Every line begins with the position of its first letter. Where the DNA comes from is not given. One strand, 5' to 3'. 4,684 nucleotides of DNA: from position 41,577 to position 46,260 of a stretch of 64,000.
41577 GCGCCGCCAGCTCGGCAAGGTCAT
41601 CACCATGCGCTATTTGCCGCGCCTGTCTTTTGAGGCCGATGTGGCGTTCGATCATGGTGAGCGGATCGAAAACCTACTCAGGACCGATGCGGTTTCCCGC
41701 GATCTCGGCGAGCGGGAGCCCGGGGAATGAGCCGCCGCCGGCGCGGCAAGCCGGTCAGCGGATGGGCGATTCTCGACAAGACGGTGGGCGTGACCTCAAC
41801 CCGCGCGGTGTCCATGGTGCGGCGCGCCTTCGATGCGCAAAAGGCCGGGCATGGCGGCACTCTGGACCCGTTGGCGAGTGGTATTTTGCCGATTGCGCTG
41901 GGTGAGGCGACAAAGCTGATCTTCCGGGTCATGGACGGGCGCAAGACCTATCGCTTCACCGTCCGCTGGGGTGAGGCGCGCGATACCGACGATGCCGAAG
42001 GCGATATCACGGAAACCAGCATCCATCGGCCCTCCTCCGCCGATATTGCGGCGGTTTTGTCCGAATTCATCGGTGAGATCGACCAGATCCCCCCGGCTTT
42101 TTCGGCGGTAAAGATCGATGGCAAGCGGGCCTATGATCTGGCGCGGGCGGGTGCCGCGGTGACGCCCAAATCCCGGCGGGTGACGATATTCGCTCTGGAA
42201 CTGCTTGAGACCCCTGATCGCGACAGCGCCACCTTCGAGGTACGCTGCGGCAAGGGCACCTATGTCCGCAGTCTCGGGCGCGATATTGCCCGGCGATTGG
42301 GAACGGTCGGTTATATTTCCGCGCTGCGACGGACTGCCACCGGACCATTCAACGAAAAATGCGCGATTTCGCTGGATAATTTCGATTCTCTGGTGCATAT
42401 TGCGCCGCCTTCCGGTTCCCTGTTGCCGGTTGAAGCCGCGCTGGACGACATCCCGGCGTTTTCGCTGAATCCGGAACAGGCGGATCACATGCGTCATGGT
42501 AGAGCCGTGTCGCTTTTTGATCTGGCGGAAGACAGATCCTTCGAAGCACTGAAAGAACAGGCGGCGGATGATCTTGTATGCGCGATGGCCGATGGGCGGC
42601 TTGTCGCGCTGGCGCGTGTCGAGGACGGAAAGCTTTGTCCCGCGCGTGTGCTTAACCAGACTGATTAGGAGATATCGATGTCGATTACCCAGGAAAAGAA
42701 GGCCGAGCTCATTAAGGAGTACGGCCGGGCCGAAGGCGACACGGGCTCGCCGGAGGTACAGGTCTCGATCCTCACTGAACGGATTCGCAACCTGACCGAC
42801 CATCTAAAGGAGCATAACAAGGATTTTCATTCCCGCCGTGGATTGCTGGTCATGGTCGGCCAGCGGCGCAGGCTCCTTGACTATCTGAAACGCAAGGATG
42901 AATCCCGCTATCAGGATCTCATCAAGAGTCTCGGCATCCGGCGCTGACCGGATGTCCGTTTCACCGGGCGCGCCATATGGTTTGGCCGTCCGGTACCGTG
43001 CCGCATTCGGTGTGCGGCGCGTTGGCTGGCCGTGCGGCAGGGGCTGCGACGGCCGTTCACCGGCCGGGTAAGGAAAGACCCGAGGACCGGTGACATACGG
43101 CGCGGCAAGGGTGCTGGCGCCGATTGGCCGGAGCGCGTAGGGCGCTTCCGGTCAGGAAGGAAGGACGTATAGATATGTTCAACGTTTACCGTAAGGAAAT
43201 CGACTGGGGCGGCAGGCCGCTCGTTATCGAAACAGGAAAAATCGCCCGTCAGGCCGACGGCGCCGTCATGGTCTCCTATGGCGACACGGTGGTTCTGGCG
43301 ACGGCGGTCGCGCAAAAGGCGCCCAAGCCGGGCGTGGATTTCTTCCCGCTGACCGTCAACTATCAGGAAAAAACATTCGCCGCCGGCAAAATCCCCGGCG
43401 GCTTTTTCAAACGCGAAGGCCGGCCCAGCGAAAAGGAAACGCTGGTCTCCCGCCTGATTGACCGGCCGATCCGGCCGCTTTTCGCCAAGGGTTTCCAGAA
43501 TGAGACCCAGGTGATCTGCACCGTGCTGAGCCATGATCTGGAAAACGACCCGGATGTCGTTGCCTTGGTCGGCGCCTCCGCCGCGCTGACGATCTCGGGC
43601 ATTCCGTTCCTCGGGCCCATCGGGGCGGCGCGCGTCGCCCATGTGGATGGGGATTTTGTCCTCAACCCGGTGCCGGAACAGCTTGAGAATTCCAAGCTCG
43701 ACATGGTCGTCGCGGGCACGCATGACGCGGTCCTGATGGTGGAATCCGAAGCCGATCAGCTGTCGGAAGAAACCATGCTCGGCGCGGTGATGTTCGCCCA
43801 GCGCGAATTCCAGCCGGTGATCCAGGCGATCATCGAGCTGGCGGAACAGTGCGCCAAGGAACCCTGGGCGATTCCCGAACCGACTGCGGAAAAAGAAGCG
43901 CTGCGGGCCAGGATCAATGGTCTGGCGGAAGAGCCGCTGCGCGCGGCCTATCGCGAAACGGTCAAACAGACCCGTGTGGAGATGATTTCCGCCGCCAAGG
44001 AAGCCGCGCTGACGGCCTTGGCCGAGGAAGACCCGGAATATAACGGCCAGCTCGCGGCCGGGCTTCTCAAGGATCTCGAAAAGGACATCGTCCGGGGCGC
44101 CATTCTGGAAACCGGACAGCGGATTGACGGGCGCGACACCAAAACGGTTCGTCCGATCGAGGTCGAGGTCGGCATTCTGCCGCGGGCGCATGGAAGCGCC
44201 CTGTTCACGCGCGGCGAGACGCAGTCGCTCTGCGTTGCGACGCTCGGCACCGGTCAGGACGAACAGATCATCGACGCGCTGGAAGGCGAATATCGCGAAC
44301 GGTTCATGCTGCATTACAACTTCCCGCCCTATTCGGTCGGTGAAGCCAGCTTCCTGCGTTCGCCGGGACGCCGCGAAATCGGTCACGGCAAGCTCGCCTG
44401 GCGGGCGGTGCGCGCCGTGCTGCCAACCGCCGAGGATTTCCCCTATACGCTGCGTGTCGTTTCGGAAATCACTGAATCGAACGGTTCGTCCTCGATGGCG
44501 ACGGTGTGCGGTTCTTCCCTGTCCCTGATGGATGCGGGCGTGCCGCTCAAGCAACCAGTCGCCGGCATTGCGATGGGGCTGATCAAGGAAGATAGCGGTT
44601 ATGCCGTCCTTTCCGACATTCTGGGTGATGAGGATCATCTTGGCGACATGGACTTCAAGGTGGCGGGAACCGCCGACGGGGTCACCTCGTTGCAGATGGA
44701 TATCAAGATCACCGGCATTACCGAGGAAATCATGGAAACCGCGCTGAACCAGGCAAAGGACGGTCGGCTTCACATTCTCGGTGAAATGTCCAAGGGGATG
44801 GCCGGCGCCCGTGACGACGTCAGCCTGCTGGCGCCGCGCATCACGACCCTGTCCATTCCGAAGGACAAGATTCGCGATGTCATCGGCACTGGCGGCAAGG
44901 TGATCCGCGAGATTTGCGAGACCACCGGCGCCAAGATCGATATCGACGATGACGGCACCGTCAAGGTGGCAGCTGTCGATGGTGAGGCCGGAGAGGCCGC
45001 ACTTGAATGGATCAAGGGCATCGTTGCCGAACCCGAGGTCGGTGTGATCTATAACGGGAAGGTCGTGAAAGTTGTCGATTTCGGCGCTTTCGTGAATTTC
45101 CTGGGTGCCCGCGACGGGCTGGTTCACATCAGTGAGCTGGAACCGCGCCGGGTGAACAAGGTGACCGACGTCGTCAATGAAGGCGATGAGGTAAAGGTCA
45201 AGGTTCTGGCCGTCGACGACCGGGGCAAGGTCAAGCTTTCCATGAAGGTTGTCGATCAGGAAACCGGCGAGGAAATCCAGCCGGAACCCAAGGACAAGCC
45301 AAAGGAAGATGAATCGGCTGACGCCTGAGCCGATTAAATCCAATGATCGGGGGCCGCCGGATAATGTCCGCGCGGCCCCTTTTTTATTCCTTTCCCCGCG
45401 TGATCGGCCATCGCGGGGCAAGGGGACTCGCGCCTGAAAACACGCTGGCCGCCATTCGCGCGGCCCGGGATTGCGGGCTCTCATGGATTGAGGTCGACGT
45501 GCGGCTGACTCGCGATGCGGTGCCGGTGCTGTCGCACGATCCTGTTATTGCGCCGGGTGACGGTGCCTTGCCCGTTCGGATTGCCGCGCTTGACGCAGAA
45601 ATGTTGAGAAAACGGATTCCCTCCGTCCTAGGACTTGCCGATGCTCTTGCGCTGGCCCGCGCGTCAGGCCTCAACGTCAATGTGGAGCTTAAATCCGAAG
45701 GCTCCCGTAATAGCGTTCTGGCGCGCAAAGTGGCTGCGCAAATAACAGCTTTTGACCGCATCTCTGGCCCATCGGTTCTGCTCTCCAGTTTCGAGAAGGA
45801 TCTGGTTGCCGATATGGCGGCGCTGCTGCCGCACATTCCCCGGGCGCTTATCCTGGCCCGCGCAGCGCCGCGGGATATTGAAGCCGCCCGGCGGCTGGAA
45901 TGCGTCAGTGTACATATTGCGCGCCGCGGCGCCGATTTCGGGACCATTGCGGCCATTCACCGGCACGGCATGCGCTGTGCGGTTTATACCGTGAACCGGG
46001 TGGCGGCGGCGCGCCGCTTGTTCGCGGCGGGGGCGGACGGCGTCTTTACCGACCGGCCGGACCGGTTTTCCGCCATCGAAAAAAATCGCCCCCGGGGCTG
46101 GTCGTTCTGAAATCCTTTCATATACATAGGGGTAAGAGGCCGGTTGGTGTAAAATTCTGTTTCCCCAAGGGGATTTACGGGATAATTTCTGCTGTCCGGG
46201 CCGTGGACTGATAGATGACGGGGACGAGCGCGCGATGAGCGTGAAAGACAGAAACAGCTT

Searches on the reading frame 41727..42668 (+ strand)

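Call 14: search_protein_families(library=pfam, proteins=[window:41727-42668:+])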
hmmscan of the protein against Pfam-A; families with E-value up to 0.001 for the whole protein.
window:41727-42668:+ (313 aa): 3 families
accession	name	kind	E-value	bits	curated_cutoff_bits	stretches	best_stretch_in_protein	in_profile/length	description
PF01509.24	TruB_N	-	1e-52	178.9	27.3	1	32-180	1-149/149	TruB family pseudouridylate synthase (N terminal domain)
PF16198.10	TruB_C_2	-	3.1e-09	37.3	29.3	1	181-239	1-65/66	tRNA pseudouridylate synthase B C-terminal domain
PF09142.17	TruB_C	-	0.00028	21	28.7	0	288-309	34-55/56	tRNA Pseudouridine synthase II, C terminal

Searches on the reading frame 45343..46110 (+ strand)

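Call 14: search_protein_families(library=pfam, proteins=[window:45343-46110:+])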
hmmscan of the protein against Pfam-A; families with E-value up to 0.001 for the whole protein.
window:45343-46110:+ (255 aa): 1 family
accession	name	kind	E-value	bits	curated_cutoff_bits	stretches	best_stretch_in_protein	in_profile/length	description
PF03009.23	GDPD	-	1.8e-35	123.6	23.6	1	23-240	1-243/244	Glycerophosphoryl diester phosphodiesterase family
